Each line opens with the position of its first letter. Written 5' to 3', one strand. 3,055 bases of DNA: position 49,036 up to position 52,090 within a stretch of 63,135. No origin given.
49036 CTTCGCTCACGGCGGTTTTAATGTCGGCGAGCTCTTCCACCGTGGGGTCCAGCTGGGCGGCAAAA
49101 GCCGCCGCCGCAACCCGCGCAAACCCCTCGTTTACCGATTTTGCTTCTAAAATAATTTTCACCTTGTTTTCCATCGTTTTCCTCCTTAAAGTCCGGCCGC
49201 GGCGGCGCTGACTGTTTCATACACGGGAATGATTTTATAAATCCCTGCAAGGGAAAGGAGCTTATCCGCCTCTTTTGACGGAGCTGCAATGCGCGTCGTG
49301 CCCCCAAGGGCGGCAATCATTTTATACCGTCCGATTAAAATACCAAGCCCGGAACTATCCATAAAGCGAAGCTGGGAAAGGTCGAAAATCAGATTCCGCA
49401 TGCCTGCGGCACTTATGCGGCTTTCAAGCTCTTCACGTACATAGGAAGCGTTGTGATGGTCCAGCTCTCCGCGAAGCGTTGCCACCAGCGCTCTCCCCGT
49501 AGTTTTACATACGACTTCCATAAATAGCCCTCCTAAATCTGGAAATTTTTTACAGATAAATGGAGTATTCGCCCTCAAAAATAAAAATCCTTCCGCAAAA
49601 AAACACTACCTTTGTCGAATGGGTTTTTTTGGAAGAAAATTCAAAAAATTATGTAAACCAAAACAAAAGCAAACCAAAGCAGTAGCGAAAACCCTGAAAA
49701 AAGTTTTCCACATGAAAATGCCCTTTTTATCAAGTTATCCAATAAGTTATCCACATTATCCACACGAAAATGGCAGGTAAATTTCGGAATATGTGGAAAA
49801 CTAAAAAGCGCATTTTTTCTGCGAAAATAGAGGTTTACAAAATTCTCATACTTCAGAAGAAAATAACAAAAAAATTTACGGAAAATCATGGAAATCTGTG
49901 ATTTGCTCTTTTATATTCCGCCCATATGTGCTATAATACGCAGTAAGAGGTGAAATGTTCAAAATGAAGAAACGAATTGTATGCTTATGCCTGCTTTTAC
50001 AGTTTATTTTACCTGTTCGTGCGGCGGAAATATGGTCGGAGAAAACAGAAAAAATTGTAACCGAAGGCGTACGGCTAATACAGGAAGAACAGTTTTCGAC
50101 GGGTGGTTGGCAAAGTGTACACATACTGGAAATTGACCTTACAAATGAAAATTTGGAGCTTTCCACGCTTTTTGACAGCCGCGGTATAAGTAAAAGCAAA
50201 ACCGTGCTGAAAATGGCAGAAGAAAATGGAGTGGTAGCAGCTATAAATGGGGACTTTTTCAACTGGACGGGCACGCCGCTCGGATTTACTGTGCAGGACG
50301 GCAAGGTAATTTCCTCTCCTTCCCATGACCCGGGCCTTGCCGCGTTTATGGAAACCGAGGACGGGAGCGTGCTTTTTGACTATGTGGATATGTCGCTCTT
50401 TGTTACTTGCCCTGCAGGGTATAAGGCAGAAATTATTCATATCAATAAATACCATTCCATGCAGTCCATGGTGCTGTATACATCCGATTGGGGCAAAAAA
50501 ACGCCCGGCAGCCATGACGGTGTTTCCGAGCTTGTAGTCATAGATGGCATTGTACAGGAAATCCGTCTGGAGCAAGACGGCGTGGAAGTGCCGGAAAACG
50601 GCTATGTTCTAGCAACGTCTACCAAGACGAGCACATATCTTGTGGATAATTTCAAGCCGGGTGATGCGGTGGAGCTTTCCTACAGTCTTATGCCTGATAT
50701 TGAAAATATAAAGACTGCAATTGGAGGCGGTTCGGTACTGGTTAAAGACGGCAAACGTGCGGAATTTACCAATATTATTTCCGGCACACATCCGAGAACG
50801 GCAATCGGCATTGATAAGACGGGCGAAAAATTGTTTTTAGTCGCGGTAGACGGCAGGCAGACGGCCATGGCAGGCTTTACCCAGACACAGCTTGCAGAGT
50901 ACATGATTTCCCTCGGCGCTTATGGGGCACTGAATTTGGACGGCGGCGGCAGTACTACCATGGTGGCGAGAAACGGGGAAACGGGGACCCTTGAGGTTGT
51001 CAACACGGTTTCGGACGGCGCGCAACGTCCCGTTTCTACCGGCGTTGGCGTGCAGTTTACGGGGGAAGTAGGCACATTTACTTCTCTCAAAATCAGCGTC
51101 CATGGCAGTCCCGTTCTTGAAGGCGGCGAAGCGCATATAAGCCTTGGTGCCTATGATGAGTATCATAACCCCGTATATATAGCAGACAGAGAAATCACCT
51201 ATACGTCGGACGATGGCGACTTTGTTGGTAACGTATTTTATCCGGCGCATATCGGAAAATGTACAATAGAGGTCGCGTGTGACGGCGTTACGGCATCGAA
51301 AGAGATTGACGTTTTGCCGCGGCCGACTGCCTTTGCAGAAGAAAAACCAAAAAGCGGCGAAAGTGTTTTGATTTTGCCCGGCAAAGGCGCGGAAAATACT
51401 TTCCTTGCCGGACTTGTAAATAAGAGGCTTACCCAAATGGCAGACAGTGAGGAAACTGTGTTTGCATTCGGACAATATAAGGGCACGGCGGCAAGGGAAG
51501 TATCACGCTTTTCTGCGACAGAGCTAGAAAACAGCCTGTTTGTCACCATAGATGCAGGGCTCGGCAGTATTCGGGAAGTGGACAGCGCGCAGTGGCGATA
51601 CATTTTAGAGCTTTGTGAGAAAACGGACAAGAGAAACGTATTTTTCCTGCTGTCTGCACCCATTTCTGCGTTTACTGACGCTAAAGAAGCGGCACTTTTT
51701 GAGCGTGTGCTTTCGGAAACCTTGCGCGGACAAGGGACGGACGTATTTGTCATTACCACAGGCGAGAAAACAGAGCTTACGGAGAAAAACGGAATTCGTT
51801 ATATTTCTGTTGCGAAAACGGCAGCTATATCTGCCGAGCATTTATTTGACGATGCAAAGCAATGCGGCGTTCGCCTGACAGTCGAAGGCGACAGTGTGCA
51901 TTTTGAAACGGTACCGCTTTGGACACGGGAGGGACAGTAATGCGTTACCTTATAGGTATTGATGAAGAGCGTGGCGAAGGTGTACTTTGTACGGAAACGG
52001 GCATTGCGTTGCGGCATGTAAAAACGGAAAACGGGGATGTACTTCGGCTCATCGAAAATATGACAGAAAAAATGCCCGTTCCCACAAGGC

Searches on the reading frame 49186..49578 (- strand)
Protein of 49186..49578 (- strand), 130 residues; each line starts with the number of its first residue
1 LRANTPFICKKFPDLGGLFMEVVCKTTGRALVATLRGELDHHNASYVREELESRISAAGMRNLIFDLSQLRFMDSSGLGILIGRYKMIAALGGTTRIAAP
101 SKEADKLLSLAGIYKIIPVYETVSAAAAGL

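Call 6: search_protein_families(library=pfam, proteins=[window:49186-49578:-])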
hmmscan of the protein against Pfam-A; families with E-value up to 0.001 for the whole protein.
window:49186-49578:- (130 aa): 2 families
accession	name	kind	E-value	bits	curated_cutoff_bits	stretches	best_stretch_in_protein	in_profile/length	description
PF01740.26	STAS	-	3.1e-24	85.2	22.6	1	24-126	4-106/106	STAS domain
PF13466.11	STAS_2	-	7e-11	42.6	29.2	1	34-113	2-79/80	STAS domain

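Call 17: find_related_loci(query=window:49189-49521:-, collection=metagenome_contigs, flank=3000)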
Query seq(111 aa) (111 aa) in metagenome_contigs; peptide patterns used: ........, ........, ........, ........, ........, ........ (x = any residue, [..] = any of these).
154 stretches matched a pattern, but none encodes a relative of the query by tblastn (E <= 1e-3).

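Call 18: find_homologous_proteins(query=window:49189-49521:-, max_evalue=1e-10)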
Query seq(111 aa) (111 aa): 58 proteins with E <= 1e-10 among 173 candidates.
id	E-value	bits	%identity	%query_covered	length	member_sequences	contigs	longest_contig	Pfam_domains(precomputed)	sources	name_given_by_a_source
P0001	9.4e-63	226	100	100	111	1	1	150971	PF01740.27,PF13466.13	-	-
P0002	2.4e-56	206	88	100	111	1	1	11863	PF01740.27,PF13466.13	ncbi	-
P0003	3.0e-53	196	85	100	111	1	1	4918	PF01740.27,PF13466.13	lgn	-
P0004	3.3e-52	193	81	100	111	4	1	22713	PF01740.27,PF13466.13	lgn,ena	-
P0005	3.5e-52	193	84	100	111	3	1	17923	PF01740.27,PF13466.13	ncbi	-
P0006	1.3e-51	191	83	100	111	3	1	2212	PF01740.27,PF13466.13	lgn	-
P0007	9.9e-51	188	80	100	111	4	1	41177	PF01740.27,PF13466.13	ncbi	-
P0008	3.0e-50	186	80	100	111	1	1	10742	PF01740.27,PF13466.13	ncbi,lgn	-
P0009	3.8e-50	186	80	100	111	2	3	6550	PF01740.27,PF13466.13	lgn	-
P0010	4.5e-50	186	79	100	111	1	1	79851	PF01740.27,PF13466.13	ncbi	-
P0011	1.0e-49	185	80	100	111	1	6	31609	PF01740.27,PF13466.13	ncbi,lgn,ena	-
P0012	6.8e-49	182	78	100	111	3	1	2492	PF01740.27,PF13466.13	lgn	-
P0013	2.0e-48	181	77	100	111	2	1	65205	PF01740.27,PF13466.13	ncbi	-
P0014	2.1e-48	180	78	100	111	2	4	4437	PF01740.27,PF13466.13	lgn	-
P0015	4.8e-48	179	76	100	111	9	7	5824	PF01740.27,PF13466.13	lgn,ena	-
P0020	9.5e-41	156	65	100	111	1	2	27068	PF01740.27,PF13466.13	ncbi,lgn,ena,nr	ncbi:MAG: anti-sigma factor antagonist [Clostridia bacterium]|nr:anti-sigma factor antagonist [Clost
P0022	1.4e-38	149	66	100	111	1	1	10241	PF01740.27,PF13466.13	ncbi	-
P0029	3.1e-32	129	55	100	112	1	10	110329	PF01740.27,PF13466.13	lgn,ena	-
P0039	2.4e-30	123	55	99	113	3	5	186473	PF01740.27,PF13466.13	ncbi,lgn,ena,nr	ncbi:MAG: anti-sigma factor antagonist [Clostridia bacterium]|nr:anti-sigma factor antagonist [Clost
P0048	2.1e-28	116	59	85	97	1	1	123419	PF01740.27,PF13466.13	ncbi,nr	ncbi:MAG: anti-sigma factor antagonist [Clostridia bacterium]|nr:anti-sigma factor antagonist [Clost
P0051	7.6e-26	108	46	100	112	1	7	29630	PF01740.27,PF13466.13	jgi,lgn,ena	-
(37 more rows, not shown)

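Call 19: find_encoding_contigs(protein=P0002, flank=3000, max_places=1)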
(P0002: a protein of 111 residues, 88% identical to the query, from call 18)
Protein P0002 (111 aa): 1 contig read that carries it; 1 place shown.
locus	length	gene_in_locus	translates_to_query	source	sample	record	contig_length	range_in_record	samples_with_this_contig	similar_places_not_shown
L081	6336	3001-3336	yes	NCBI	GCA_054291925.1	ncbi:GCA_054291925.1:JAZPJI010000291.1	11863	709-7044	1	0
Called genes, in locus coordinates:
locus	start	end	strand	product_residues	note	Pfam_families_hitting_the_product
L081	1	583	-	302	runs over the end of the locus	-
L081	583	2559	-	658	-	PF09992:NAGPA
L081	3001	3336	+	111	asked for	PF01740:STAS, PF13466:STAS_2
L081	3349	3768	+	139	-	PF13581:HATPase_c_2, PF02518:HATPase_c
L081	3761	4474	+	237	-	PF04542:Sigma70_r2, PF04539:Sigma70_r3 (weak), PF04545:Sigma70_r4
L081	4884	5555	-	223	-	PF12833:HTH_18, PF00165:HTH_AraC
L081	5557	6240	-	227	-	PF03006:HlyIII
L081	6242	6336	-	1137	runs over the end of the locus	PF02811:PHP, PF07733:DNA_pol3_alpha, PF17657:DNA_pol3_finger, PF14579:HHH_6, PF01336:tRNA_anti-codon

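Call 20: find_encoding_contigs(protein=P0005, flank=3000, max_places=1)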
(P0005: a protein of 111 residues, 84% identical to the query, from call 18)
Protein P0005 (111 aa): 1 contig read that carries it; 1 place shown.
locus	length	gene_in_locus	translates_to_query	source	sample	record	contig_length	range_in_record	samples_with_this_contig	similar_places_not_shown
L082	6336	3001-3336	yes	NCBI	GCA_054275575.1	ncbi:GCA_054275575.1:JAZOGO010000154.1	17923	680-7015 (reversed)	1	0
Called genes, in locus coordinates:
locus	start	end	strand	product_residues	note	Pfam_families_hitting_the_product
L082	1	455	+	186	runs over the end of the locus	PF00931:NB-ARC (weak), PF00485:PRK (faint), PF13238:AAA_18 (weak)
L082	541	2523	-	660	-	PF09992:NAGPA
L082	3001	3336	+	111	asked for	PF01740:STAS, PF13466:STAS_2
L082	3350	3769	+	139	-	PF13581:HATPase_c_2, PF02518:HATPase_c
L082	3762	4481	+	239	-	PF04542:Sigma70_r2, PF04539:Sigma70_r3, PF04545:Sigma70_r4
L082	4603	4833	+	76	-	-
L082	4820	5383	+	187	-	PF08281:Sigma70_r4_2 (weak)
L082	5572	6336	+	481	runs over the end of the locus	?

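Call 21: find_encoding_contigs(protein=P0007, flank=3000, max_places=1)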
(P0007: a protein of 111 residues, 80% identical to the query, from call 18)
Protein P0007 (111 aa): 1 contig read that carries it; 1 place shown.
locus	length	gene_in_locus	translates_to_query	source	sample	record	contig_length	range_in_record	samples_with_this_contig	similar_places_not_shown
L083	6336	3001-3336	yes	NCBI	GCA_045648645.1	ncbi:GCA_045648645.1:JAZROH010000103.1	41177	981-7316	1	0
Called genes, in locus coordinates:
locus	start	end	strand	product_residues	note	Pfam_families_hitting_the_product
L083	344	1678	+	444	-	PF03448:MgtE_N, PF00571:CBS, PF01769:MgtE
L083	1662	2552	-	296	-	-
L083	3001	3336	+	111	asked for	PF01740:STAS, PF13466:STAS_2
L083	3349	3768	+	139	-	PF13581:HATPase_c_2, PF02518:HATPase_c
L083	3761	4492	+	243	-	PF04542:Sigma70_r2, PF04539:Sigma70_r3 (weak), PF04545:Sigma70_r4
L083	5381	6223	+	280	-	PF01063:Aminotran_4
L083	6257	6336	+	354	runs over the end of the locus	PF14336:GLUCM-like_C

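Call 22: find_encoding_contigs(protein=P0010, flank=3000, max_places=1)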
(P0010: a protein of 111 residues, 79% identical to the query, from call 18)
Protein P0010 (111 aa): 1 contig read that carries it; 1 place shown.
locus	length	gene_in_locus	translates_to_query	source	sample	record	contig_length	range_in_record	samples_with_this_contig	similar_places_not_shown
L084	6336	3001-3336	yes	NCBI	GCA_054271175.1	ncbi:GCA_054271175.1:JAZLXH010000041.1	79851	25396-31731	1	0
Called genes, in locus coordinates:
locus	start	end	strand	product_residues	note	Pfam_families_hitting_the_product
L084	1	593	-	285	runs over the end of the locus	-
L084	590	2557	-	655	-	PF09992:NAGPA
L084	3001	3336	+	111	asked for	PF01740:STAS, PF13466:STAS_2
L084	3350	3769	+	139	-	PF13581:HATPase_c_2, PF02518:HATPase_c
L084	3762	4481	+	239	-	PF04542:Sigma70_r2, PF04539:Sigma70_r3, PF09048:Cro (faint), PF04545:Sigma70_r4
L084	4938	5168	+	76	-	-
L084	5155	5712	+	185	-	PF08281:Sigma70_r4_2 (weak)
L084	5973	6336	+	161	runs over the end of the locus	PF01257:2Fe-2S_thioredx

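Call 23: find_encoding_contigs(protein=P0013, flank=3000, max_places=1)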
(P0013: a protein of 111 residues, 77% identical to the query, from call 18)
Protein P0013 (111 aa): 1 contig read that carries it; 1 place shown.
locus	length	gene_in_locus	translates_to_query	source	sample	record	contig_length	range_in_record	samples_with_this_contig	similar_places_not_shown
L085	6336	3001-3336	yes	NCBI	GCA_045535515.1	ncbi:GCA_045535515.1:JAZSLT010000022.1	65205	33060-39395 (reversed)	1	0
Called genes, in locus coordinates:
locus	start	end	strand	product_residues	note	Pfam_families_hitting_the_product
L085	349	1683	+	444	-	PF03448:MgtE_N, PF00571:CBS, PF01769:MgtE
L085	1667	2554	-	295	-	-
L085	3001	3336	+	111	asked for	PF01740:STAS, PF13466:STAS_2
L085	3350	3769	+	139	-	PF13581:HATPase_c_2, PF02518:HATPase_c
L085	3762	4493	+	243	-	PF04542:Sigma70_r2, PF04539:Sigma70_r3, PF04545:Sigma70_r4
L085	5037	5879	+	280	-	PF01063:Aminotran_4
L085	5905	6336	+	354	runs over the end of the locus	PF14336:GLUCM-like_C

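Call 24: find_encoding_contigs(protein=P0020, flank=3000, max_places=1)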
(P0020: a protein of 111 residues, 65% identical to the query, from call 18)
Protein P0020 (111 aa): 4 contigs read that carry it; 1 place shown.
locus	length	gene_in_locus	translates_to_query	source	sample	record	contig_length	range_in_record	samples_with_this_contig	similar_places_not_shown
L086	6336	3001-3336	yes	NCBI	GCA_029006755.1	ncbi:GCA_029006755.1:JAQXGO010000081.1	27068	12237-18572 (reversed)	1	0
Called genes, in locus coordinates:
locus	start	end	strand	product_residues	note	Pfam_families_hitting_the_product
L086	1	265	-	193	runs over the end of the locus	PF09335:VTT_dom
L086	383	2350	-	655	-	PF09992:NAGPA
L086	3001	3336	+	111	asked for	PF01740:STAS, PF13466:STAS_2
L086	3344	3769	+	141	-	PF13581:HATPase_c_2, PF02518:HATPase_c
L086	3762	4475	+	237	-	PF04542:Sigma70_r2, PF04545:Sigma70_r4, PF08281:Sigma70_r4_2 (weak)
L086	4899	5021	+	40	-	-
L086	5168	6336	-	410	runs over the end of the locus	PF03990:DUF348, PF07501:G5, PF06725:3D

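Call 25: find_encoding_contigs(protein=P0022, flank=3000, max_places=1)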
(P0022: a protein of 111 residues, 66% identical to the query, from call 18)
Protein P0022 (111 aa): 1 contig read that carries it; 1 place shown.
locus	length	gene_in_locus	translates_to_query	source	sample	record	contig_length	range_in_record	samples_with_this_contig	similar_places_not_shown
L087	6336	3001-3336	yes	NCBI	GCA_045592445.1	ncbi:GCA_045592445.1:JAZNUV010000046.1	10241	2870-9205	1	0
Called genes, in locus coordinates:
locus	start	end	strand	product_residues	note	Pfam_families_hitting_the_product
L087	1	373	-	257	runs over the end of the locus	-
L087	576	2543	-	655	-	PF09992:NAGPA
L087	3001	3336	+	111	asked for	PF01740:STAS, PF13466:STAS_2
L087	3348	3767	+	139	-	PF13581:HATPase_c_2, PF02518:HATPase_c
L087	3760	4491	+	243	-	PF04542:Sigma70_r2, PF04545:Sigma70_r4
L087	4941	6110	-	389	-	PF00465:Fe-ADH, PF13685:Fe-ADH_2, PF25137:ADH_Fe_C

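Call 26: find_encoding_contigs(protein=P0029, flank=3000, max_places=1)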
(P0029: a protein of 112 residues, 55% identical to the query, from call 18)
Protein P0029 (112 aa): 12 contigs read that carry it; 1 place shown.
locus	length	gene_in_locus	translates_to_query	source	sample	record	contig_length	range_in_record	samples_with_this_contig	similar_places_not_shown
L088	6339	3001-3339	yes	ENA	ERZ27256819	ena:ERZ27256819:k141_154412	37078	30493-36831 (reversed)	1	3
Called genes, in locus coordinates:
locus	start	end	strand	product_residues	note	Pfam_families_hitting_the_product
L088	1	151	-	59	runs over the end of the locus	-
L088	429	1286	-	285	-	PF08543:Phos_pyr_kin, PF01256:Carb_kinase (weak), PF00294:PfkB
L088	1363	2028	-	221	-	PF19538:DUF6062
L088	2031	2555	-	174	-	PF01066:CDP-OH_P_transf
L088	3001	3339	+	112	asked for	PF01740:STAS, PF13466:STAS_2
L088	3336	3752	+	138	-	PF13581:HATPase_c_2, PF02518:HATPase_c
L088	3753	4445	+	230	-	PF04542:Sigma70_r2, PF04539:Sigma70_r3, PF08281:Sigma70_r4_2 (weak), PF04545:Sigma70_r4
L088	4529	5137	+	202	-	PF02390:Methyltransf_4, PF13847:Methyltransf_31, PF13649:Methyltransf_25 (weak)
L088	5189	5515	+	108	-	PF06153:CdAMP_rec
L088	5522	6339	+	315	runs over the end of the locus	PF13177:DNA_pol3_delta2, PF09115:DNApol3-delta_C (weak)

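Call 27: find_encoding_contigs(protein=P0039, flank=3000, max_places=1)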
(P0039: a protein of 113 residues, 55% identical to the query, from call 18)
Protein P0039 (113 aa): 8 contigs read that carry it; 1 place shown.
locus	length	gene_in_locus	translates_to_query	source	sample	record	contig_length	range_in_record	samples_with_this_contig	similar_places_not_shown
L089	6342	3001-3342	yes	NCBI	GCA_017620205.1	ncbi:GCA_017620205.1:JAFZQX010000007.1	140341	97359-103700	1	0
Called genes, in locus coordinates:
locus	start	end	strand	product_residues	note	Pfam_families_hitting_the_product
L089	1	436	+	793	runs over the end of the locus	PF07833:Cu_amine_oxidN1, PF14262:Cthe_2159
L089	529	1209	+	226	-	PF00072:Response_reg, PF00486:Trans_reg_C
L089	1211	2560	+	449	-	PF00672:HAMP (weak), PF00512:HisKA, PF02518:HATPase_c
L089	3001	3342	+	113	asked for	PF01740:STAS, PF13466:STAS_2 (weak)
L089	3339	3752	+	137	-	PF13581:HATPase_c_2, PF02518:HATPase_c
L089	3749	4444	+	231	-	PF04542:Sigma70_r2, PF04539:Sigma70_r3 (weak), PF08281:Sigma70_r4_2 (faint), PF04545:Sigma70_r4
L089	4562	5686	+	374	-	-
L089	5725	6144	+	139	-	PF03819:MazG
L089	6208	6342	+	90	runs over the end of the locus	PF00216:Bac_DNA_binding, PF18291:HU-HIG (weak)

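Call 28: find_encoding_contigs(protein=P0048, flank=3000, max_places=1)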
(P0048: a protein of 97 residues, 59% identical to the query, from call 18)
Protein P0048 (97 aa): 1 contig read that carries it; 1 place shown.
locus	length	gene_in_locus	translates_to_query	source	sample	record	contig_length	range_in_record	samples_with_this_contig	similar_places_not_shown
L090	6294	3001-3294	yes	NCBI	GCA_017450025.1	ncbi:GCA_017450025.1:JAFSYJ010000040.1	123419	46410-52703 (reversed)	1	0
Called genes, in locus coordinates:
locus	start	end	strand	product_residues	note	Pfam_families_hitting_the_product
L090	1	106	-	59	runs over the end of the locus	-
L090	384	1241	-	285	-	PF08543:Phos_pyr_kin, PF01256:Carb_kinase (weak), PF00294:PfkB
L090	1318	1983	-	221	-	PF19538:DUF6062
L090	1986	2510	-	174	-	PF01066:CDP-OH_P_transf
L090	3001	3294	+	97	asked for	PF01740:STAS, PF13466:STAS_2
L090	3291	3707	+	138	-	PF13581:HATPase_c_2, PF02518:HATPase_c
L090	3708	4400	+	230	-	PF04542:Sigma70_r2, PF04539:Sigma70_r3, PF08281:Sigma70_r4_2 (weak), PF04545:Sigma70_r4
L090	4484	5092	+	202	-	PF02390:Methyltransf_4, PF13847:Methyltransf_31, PF13649:Methyltransf_25 (weak)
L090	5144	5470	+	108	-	PF06153:CdAMP_rec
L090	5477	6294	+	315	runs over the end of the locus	PF13177:DNA_pol3_delta2, PF09115:DNApol3-delta_C (weak)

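Call 29: find_encoding_contigs(protein=P0051, flank=3000, max_places=1)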
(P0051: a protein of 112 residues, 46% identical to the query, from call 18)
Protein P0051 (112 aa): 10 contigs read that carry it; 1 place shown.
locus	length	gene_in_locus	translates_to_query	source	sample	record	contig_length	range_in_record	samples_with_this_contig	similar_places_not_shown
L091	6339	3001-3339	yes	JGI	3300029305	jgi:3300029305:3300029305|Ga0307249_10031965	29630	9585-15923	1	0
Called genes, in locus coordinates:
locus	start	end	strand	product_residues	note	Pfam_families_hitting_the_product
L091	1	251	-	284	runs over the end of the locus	PF08543:Phos_pyr_kin, PF00294:PfkB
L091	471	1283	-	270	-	PF04854:DUF624 (weak)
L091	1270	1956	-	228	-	PF19538:DUF6062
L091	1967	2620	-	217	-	PF01066:CDP-OH_P_transf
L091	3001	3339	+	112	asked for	PF01740:STAS, PF13466:STAS_2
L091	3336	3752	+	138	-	PF13581:HATPase_c_2, PF02518:HATPase_c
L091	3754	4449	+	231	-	PF04542:Sigma70_r2, PF04539:Sigma70_r3 (weak), PF08281:Sigma70_r4_2 (weak), PF04545:Sigma70_r4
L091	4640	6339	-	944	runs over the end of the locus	PF00395:SLH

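Call 34: find_related_loci(query=A3, collection=metagenome_contigs, flank=2500)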
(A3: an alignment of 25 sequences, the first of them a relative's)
Query A3 (111 aa) in metagenome_contigs; peptide patterns used: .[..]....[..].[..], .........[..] (x = any residue, [..] = any of these).
600 stretches matched a pattern (row limit reached: there are more); 580 encode a relative of the query (tblastn E <= 1e-3); the best 80 are kept; 80 distinct loci.
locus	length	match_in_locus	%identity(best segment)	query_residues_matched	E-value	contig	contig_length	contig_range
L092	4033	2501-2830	50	1-110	4e-35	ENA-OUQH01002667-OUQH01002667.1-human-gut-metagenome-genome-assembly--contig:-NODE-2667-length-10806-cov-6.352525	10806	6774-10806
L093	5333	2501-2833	47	1-111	1e-32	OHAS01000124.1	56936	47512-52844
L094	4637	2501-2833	43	1-111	3e-30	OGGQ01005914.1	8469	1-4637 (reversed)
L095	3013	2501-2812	46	1-107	2e-28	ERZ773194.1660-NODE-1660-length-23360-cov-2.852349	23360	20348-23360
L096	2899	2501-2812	46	1-107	1e-28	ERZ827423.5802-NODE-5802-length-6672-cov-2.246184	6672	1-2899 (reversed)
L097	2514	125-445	37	1-107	2e-27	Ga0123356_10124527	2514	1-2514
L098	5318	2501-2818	40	2-107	1e-26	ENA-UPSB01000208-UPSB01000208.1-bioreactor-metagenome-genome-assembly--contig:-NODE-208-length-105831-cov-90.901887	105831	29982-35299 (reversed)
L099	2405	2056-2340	50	12-107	3e-26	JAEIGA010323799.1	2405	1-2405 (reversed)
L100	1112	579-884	44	10-111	2e-26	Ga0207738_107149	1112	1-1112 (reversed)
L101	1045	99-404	44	10-111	2e-26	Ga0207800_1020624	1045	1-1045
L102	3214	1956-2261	43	10-111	7e-26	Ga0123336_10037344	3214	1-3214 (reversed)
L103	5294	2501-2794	45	10-107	9e-26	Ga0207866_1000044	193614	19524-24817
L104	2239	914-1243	39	1-110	5e-25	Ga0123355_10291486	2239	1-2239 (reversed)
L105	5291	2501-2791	41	1-97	1e-24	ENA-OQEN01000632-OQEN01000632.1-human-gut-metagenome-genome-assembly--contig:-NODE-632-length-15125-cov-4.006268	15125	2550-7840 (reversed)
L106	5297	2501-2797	39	9-107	8e-25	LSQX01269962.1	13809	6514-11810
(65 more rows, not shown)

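Call 72: find_encoding_contigs(protein=P0001, flank=1000, max_places=2)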
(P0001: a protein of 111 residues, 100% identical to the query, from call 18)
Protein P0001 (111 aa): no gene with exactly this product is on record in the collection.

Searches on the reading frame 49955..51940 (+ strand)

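Call 6: search_protein_families(library=pfam, proteins=[window:49955-51940:+])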
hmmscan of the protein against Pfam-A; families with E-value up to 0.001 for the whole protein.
window:49955-51940:+ (661 aa): 1 family
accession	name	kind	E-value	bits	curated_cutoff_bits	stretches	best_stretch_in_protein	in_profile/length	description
PF09992.14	NAGPA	-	8.2e-42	143.7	25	1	194-366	5-168/169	Phosphodiester glycosidase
